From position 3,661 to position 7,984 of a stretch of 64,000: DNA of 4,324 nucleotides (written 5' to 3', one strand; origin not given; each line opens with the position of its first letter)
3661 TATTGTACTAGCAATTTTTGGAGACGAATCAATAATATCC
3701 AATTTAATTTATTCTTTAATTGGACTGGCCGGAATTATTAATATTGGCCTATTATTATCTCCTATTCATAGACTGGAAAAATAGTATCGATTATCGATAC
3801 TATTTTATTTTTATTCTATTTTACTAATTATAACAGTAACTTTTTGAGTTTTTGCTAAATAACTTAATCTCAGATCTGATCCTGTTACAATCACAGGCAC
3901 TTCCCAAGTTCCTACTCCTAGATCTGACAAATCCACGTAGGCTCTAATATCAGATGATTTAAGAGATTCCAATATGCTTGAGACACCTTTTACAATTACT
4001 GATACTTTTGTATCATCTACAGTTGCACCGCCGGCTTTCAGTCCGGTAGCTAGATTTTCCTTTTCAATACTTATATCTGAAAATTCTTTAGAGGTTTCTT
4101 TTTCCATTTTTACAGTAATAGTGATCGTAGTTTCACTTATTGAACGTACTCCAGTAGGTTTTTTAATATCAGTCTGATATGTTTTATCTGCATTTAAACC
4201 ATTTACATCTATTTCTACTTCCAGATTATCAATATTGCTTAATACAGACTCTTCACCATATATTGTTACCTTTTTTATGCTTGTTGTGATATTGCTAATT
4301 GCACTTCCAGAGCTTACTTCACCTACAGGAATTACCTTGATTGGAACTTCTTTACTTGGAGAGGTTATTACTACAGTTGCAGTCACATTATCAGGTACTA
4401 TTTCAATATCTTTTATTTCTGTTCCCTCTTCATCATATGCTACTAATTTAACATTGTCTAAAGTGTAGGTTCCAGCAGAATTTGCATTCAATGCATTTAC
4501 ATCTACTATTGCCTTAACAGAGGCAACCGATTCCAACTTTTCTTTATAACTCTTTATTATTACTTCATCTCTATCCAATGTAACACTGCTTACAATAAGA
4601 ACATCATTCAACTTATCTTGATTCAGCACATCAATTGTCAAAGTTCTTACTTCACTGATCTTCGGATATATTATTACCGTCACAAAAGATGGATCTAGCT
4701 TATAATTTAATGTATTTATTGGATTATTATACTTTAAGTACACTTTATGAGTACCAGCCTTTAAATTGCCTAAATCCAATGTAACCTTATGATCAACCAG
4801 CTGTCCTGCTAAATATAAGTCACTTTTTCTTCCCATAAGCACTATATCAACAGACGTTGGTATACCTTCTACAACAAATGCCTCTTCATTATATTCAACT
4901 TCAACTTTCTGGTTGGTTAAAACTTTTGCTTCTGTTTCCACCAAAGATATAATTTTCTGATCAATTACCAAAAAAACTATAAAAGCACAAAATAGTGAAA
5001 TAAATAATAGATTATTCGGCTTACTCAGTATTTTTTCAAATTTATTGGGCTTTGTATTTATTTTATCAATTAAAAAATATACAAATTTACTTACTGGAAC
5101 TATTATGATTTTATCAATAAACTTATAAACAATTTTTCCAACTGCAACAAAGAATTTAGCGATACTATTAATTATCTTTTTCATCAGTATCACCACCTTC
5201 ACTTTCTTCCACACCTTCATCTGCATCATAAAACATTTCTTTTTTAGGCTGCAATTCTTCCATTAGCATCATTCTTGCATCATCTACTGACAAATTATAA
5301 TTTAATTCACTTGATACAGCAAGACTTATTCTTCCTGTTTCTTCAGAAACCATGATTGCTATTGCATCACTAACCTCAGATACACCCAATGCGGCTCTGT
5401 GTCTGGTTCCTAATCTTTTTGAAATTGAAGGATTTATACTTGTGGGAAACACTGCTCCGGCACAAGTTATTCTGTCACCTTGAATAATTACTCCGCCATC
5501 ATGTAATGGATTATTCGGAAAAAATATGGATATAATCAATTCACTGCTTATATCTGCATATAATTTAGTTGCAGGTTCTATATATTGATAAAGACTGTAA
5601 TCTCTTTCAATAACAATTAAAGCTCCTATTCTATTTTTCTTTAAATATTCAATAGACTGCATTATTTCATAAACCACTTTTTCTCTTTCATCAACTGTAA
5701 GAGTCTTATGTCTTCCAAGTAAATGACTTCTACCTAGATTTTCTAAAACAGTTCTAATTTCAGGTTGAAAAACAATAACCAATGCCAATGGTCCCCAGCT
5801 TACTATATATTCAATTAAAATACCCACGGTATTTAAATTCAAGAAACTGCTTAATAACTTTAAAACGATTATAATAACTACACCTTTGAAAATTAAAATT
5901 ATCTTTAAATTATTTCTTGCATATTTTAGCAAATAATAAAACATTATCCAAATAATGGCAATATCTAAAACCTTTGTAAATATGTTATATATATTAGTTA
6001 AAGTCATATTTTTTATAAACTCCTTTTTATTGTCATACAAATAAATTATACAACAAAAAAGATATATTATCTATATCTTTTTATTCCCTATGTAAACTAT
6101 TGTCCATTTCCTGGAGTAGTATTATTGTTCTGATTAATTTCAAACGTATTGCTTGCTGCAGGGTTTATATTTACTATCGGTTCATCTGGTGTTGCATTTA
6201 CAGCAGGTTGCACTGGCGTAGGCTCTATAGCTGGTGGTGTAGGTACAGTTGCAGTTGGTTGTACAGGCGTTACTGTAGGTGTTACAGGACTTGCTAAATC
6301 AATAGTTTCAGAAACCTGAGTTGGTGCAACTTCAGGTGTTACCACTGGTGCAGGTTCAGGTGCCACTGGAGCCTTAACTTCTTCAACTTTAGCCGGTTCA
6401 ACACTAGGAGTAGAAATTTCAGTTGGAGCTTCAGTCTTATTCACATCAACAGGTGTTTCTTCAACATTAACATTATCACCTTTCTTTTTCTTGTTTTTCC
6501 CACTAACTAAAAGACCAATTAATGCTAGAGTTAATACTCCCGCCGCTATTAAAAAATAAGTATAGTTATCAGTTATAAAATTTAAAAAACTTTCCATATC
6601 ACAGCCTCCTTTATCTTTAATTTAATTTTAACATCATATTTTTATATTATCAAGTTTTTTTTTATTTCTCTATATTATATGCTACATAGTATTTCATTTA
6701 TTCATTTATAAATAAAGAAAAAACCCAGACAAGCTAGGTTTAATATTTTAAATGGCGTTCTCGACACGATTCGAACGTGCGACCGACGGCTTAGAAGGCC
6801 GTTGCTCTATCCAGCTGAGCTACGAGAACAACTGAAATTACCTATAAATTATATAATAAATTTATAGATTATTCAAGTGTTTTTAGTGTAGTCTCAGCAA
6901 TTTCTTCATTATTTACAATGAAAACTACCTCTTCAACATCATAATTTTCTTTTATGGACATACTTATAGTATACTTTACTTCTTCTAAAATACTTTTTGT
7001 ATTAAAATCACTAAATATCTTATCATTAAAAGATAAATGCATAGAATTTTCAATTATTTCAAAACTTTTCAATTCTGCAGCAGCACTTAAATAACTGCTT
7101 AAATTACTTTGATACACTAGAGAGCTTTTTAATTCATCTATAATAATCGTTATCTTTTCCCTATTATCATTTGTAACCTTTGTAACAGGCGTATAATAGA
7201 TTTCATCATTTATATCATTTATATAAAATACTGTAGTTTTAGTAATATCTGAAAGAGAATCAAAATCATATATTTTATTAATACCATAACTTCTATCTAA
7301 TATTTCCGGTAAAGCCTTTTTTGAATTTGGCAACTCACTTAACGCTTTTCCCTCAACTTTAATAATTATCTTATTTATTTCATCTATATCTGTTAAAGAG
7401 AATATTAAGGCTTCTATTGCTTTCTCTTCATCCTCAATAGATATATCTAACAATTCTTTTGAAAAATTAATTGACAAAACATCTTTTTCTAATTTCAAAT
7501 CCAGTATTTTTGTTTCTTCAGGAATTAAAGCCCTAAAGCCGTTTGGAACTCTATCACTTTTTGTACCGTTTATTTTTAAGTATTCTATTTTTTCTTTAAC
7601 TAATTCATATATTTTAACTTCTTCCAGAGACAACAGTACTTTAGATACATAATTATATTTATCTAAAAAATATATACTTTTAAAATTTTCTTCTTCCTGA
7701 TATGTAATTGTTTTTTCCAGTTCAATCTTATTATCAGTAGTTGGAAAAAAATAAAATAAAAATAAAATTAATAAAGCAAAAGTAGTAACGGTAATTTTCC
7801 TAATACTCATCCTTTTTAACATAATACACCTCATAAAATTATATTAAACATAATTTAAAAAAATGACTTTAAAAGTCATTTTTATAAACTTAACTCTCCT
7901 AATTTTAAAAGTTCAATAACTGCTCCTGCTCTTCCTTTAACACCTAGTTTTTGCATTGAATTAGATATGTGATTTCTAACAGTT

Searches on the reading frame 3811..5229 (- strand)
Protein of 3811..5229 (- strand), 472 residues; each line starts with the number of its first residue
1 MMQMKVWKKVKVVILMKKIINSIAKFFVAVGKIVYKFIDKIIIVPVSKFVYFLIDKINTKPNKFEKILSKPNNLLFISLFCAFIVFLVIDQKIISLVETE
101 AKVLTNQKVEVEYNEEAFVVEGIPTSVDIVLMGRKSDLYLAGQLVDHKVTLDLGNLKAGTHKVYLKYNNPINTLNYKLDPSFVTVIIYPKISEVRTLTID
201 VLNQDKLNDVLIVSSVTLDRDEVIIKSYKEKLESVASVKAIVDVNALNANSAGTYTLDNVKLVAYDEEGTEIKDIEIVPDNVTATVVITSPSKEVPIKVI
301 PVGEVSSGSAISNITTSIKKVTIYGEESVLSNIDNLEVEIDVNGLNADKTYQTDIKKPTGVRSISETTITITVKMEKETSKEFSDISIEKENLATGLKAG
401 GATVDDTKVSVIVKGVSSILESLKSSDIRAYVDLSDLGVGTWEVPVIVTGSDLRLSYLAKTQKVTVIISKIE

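Call 88: search_protein_families(library=pfam, proteins=[window:3811-5229:-], max_evalue=0.00001)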
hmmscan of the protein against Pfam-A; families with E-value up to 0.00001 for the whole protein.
window:3811-5229:- (472 aa): 1 family
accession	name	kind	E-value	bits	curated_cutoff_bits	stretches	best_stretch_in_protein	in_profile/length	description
PF07949.17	YbbR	-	3.1e-24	85.5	22.3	1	295-373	1-81/81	YbbR-like protein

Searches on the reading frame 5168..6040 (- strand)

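Call 88: search_protein_families(library=pfam, proteins=[window:5168-6040:-], max_evalue=0.00001)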
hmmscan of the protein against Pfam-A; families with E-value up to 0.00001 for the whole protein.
window:5168-6040:- (290 aa): 2 families
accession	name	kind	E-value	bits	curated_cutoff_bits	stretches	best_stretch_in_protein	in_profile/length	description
PF02457.21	DAC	-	7e-39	132.5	27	1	128-245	2-118/119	DisA bacterial checkpoint controller nucleotide-binding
PF19293.4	CdaA_N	-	1e-08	35.7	23.8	1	22-95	8-81/81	CdaA N-terminal transmembrane domain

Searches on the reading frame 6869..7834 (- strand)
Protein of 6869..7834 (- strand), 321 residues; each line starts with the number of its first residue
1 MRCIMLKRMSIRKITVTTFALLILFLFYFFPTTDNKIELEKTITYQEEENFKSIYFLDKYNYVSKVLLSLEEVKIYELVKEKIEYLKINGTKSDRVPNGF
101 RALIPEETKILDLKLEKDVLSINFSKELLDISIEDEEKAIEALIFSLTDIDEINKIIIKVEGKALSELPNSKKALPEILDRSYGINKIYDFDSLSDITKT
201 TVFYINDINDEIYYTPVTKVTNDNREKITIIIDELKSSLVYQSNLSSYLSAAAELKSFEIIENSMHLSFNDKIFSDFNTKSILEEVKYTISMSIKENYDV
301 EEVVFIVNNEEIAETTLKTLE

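Call 88: search_protein_families(library=pfam, proteins=[window:6869-7834:-], max_evalue=0.00001)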
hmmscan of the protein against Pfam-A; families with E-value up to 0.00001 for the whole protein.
window:6869-7834:- (321 aa): 1 family
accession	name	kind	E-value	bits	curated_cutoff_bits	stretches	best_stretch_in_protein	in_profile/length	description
PF10646.14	Germane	-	6.1e-21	75.6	23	1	54-165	2-116/117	Sporulation and spore germination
